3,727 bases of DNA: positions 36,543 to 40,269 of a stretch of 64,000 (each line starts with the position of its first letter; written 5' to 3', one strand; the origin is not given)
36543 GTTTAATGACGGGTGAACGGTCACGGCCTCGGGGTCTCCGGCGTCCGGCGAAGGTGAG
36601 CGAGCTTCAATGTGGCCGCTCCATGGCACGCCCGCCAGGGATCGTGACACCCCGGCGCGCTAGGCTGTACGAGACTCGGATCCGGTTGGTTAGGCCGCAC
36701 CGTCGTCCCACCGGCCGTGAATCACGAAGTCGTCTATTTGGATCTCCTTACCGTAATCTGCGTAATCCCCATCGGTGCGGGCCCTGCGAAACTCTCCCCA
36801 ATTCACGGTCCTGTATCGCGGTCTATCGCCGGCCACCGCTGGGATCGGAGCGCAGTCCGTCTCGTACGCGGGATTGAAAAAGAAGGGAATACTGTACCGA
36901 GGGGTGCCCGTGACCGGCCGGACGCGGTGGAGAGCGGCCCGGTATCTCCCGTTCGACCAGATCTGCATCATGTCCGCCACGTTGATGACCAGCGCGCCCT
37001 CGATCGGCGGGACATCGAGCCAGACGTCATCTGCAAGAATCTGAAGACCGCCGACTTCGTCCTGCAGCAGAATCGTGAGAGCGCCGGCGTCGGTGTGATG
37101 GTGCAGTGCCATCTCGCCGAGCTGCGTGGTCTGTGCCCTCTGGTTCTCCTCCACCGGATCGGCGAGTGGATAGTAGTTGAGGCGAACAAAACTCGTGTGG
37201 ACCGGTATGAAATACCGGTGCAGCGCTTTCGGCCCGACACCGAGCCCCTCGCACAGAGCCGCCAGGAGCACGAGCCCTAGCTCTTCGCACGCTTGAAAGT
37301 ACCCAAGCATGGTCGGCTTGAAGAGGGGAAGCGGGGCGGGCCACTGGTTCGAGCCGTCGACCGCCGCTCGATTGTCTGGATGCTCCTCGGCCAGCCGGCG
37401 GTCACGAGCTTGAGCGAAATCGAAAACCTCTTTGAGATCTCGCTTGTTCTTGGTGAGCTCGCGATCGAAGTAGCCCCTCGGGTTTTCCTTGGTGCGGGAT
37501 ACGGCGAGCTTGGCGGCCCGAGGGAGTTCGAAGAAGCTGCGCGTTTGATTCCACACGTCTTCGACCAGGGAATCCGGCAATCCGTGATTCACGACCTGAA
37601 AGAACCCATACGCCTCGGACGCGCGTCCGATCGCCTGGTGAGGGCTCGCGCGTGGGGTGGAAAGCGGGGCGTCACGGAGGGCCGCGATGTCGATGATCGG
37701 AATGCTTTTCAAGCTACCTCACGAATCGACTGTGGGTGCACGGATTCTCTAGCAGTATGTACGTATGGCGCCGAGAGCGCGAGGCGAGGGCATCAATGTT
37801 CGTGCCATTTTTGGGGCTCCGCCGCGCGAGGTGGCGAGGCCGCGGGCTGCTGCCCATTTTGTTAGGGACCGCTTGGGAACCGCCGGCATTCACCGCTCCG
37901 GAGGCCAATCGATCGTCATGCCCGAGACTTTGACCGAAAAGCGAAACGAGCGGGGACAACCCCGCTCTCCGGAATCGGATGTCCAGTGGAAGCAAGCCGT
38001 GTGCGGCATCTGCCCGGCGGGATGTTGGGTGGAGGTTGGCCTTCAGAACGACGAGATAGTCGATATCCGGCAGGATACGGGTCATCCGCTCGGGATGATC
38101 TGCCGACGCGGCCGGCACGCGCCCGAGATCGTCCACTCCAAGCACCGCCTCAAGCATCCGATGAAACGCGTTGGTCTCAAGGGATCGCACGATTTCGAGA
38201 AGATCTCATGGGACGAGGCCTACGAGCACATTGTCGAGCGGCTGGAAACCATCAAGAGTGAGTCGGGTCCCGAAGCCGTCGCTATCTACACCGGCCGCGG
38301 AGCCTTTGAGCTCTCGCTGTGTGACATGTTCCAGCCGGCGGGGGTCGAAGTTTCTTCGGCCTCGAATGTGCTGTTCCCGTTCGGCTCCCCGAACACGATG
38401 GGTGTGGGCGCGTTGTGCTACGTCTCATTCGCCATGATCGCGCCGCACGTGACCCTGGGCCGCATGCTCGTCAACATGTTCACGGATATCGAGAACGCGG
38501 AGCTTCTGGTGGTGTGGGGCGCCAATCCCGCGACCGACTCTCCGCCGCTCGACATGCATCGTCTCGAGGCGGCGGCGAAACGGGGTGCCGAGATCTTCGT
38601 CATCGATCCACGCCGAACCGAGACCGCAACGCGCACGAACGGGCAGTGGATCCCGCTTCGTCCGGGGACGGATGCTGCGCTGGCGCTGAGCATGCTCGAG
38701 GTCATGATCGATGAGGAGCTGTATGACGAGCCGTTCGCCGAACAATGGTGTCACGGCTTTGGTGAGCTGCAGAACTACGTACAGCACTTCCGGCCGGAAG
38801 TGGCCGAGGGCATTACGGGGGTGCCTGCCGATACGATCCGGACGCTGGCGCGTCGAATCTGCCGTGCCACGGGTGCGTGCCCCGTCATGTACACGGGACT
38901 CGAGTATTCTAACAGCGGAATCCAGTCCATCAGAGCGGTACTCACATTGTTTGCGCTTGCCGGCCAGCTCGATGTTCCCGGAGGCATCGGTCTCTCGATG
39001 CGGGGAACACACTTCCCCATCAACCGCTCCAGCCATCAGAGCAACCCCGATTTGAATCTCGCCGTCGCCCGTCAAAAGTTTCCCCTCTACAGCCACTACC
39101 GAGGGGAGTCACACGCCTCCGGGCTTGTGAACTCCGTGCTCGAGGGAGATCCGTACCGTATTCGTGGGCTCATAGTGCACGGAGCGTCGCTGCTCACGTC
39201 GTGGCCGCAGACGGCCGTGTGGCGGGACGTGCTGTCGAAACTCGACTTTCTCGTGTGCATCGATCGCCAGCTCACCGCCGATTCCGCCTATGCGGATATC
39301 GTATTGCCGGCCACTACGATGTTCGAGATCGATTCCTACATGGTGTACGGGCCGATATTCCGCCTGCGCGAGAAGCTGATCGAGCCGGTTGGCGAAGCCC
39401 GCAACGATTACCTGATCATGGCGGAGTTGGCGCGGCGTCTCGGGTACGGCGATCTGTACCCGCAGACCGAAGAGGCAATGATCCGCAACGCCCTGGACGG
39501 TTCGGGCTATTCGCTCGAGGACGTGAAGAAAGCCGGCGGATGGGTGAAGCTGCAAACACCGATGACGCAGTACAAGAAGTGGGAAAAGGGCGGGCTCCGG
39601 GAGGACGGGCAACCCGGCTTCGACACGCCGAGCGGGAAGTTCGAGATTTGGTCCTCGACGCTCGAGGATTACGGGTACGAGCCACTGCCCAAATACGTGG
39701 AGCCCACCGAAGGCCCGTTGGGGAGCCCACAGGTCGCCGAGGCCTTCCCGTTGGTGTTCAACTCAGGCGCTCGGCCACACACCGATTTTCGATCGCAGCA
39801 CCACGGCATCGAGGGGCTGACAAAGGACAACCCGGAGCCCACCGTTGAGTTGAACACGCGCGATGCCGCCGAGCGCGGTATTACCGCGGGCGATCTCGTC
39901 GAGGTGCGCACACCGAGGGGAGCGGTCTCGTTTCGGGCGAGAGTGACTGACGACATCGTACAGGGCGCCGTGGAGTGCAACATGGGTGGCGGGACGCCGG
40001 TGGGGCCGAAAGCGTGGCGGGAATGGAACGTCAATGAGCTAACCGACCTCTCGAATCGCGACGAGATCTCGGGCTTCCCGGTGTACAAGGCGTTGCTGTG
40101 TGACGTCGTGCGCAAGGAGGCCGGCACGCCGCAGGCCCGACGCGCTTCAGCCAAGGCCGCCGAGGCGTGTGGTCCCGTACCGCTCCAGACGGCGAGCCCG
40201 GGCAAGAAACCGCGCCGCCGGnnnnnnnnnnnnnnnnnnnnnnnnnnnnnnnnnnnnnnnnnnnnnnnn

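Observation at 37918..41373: One ORF fuses a cytoplasmic Mo/W-bisPGD oxidoreductase to a complete NifS/IscS-type cysteine desulfurase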

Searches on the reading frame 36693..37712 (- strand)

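Call 11: search_protein_families(library=pfam, proteins=[window:36693-37712:-], max_evalue=0.001)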
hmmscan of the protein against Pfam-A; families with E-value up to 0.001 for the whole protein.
window:36693-37712:- (340 aa): 2 families
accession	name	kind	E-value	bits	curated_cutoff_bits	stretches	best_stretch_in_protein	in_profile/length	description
PF03171.26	2OG-FeII_Oxy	-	1.4e-29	102.8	23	1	174-281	3-101/101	2OG-Fe(II) oxygenase superfamily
PF14226.12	DIOX_N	-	2.6e-26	93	27.3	1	4-126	1-116/117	non-haem dioxygenase in morphine synthesis N-terminal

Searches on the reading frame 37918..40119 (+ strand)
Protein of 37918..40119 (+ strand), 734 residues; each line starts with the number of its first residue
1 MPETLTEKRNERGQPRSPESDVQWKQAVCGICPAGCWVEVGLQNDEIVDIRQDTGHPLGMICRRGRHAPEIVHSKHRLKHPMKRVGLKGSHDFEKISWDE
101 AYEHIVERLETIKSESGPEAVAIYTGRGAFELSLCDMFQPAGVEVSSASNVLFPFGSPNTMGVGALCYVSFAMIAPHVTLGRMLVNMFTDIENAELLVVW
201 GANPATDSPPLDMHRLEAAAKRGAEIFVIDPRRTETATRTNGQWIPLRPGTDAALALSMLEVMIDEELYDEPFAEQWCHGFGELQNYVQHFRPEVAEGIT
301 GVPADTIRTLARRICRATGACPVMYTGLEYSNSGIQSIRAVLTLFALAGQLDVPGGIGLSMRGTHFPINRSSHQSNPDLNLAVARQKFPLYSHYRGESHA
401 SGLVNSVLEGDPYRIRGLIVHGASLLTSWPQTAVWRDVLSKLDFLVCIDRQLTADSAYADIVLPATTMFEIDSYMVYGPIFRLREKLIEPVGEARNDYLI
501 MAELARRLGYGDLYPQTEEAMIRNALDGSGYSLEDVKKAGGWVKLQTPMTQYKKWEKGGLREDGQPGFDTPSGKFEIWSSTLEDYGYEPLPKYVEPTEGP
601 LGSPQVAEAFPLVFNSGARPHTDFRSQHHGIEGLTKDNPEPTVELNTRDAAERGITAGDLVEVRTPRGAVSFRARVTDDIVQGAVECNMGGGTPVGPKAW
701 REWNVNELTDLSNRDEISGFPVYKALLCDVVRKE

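Call 5: search_protein_families(library=ncbifam, proteins=[window:37918-40119:+], max_evalue=0.001)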
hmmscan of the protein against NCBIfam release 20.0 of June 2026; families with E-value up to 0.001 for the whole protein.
window:37918-40119:+ (734 aa): 27 families (the best 25 are shown)
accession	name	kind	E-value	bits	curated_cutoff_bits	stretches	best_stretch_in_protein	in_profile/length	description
TIGR01591.1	Fdh-alpha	equivalog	1.2e-87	294.6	666.25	2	28-364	2-324/672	formate dehydrogenase subunit alpha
TIGR02166.1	dmsA_ynfE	subfamily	1.8e-75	254.5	777.7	2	15-377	37-418/794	DMSO/selenate family reductase complex A subunit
NF012032.0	PRK15488.1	equivalog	3.6e-75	253.4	694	1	25-693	44-718/759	thiosulfate reductase PhsA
TIGR00509.1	bisC_fam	subfamily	4.6e-61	207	1017.55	2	416-691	414-707/772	molybdopterin guanine dinucleotide-containing S/N-oxide reductase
NF047855.1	AssmNtatRedNasC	equivalog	1.3e-57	195.6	1100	2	27-351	23-336/708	assimilatory nitrate reductase catalytic subunit NasC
NF041885.1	selenate_YnfE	exception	6.9e-56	189.5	1675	2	21-358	47-405/805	selenate/tellurate reductase subunit YnfE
NF011566.1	PRK14990.1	exception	1.3e-52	178.9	1600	1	60-699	102-778/814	dimethylsulfoxide reductase subunit A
TIGR03479.1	DMSO_red_II_alp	subfamily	1.1e-49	169.3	984.75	4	57-273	102-302/913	molybdopterin-dependent oxidoreductase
NF041884.1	selenate_YnfF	exception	2.6e-49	167.8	1650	2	21-362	44-402/798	selenate/tellurate reductase subunit YnfF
NF011682.0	PRK15102.1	equivalog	5.3e-45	153.8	909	1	56-690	76-762/829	trimethylamine-N-oxide reductase TorA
TIGR02164.1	torA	equivalog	2.3e-42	145.1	1465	1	219-690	249-758/824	trimethylamine-N-oxide reductase TorA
NF041783.2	mnquin_red_QrcB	equivalog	1.4e-34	119.3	440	1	15-510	43-505/695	menaquinone reductase molybdopterin-binding-like subunit QrcB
TIGR01553.1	formate-DH-alph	equivalog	6.5e-32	110.2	814.2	1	27-277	47-303/1009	formate dehydrogenase-N subunit alpha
NF041714.1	arsenate_red_ArrA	equivalog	2.4e-28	98.7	1600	2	23-278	49-296/848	arsenate respiratory reductase molybdopterin-containing subunit ArrA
NF041323.1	Nitr_red_NasA_Halo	equivalog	2.2e-27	95.9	1000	1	34-356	5-309/673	assimilatory nitrate reductase NasA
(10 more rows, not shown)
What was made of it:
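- On Formate dehydrogenase alpha, thiosulfate/polysulfide reductase PhsA/PsrA, DmsA: 294 vs 666, 253 vs 694 and 254 vs 778 bits (call 5).
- NCBIfam gives partial matches to Fdh-alpha (294 bits), PhsA (253) and DmsA (254) (call 5). All those matches fall far below the curated cut-offs (666, 694, 777 bits; call 5).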

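Call 9: search_solved_structures(query=window:37918-40119:+, max_evalue=0.00001, show_alignments=2)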
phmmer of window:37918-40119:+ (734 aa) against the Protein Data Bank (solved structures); distinct sequences matched with E-value up to 0.00001: 62 (the best 60 are shown).
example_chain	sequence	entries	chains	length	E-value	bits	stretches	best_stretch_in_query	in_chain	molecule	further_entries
2e7z_A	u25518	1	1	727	2.5e-67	231.4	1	25-673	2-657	Acetylene hydratase Ahy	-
2vpw_A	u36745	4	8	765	2e-60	208.6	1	29-669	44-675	THIOSULFATE REDUCTASE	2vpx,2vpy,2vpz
7bkb_D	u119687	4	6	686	5.4e-50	174.1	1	23-512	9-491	Formate dehydrogenase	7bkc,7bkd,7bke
1aa6_A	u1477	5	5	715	1.1e-47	166.4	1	27-685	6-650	FORMATE DEHYDROGENASE H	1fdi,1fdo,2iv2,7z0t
1e60_A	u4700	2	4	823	6.9e-45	157.2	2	87-361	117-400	Dimethyl sulfoxide/trimethylamine N-oxide reductase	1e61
1dmr_A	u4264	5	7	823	9.9e-45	156.7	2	87-361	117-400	DMSO REDUCTASE | Dimethyl sulfoxide/trimethylamine N-oxide reductase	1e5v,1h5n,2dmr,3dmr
1e18_A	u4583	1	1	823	1.2e-44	156.4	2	87-361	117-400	DMSO REDUCTASE.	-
7qv7_S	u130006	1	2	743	2.1e-44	155.6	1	27-685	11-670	Hydrogen dependent carbon dioxide reductase subunit FdhF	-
4dmr_A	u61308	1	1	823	4.3e-44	154.5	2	87-361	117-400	DMSO REDUCTASE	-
1dms_A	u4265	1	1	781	3.5e-43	151.5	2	440-692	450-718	DMSO REDUCTASE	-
7l5i_A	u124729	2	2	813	1.1e-42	149.9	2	85-362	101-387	Trimethylamine-N-oxide reductase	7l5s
7vw6_A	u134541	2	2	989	1.8e-42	149.2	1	21-510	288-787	Formate dehydrogenase | Tungsten-containing formate dehydrogenase alpha subunit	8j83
7e5z_A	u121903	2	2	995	1.8e-42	149.2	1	21-510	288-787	Formate dehydrogenase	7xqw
1eu1_A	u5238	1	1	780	5.9e-42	147.5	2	440-697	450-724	DIMETHYL SULFOXIDE REDUCTASE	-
9wxb_B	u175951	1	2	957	2.5e-41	145.4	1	27-532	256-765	Formate dehydrogenase alpha subunit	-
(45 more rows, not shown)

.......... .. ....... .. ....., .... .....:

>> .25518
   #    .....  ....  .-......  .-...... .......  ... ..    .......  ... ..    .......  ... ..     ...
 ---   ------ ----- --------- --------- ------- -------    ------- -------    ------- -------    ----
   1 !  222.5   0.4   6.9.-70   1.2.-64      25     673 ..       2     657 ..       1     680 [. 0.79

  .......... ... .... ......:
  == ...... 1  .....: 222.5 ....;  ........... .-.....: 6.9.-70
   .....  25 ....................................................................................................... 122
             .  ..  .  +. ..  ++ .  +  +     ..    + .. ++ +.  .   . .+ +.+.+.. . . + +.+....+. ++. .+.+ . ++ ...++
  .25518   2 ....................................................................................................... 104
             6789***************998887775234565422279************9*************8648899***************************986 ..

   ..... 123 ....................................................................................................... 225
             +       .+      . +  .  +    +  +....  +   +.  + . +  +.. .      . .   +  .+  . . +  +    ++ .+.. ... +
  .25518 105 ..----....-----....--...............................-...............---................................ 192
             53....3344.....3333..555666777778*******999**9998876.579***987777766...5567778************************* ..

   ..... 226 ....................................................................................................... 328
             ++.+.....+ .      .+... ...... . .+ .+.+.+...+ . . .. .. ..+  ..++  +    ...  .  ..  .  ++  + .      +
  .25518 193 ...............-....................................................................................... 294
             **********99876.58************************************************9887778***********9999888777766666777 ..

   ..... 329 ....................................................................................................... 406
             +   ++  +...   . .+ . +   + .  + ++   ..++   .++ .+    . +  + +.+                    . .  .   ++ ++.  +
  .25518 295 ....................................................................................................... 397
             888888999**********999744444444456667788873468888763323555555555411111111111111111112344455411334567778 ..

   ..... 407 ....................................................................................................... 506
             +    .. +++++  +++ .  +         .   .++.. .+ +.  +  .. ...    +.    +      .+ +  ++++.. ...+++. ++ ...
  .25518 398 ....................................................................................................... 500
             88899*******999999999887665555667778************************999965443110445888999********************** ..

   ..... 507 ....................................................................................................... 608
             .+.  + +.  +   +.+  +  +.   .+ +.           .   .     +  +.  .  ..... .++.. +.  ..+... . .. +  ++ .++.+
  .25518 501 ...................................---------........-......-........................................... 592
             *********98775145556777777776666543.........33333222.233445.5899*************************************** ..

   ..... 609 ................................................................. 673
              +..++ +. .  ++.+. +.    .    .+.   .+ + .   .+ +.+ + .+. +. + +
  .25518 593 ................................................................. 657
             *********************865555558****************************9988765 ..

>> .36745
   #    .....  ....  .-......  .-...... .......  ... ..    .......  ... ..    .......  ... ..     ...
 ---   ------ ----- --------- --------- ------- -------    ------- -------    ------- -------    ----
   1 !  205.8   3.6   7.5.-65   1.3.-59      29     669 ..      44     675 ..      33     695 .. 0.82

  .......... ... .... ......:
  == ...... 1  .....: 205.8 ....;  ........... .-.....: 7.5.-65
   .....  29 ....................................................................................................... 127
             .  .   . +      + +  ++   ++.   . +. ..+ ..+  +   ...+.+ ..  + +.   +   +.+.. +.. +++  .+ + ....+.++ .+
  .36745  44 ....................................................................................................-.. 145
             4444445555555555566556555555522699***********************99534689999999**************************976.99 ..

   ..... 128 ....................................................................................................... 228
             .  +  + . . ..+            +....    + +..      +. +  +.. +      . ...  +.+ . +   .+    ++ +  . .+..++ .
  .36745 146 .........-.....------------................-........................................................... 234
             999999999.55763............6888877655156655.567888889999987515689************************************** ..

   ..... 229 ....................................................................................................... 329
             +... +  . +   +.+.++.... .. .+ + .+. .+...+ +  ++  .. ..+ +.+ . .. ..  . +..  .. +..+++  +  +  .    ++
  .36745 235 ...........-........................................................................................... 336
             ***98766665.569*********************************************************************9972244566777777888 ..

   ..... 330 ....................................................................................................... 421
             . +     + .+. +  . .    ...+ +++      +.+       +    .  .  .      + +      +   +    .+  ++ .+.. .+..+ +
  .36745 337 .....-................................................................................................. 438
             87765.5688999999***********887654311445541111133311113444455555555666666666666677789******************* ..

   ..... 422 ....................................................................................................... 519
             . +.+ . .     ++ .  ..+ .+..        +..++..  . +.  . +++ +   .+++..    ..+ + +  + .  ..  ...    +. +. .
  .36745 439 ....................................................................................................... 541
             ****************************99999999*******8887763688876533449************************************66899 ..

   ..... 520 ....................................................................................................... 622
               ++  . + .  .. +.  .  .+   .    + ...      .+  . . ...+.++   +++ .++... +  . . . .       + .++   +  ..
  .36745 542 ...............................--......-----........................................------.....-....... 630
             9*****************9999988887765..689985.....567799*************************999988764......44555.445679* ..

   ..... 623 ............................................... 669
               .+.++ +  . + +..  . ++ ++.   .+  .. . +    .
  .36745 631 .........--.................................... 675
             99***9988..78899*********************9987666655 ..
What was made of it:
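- The nearest structures are acetylene hydratase and PsrA (call 9).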
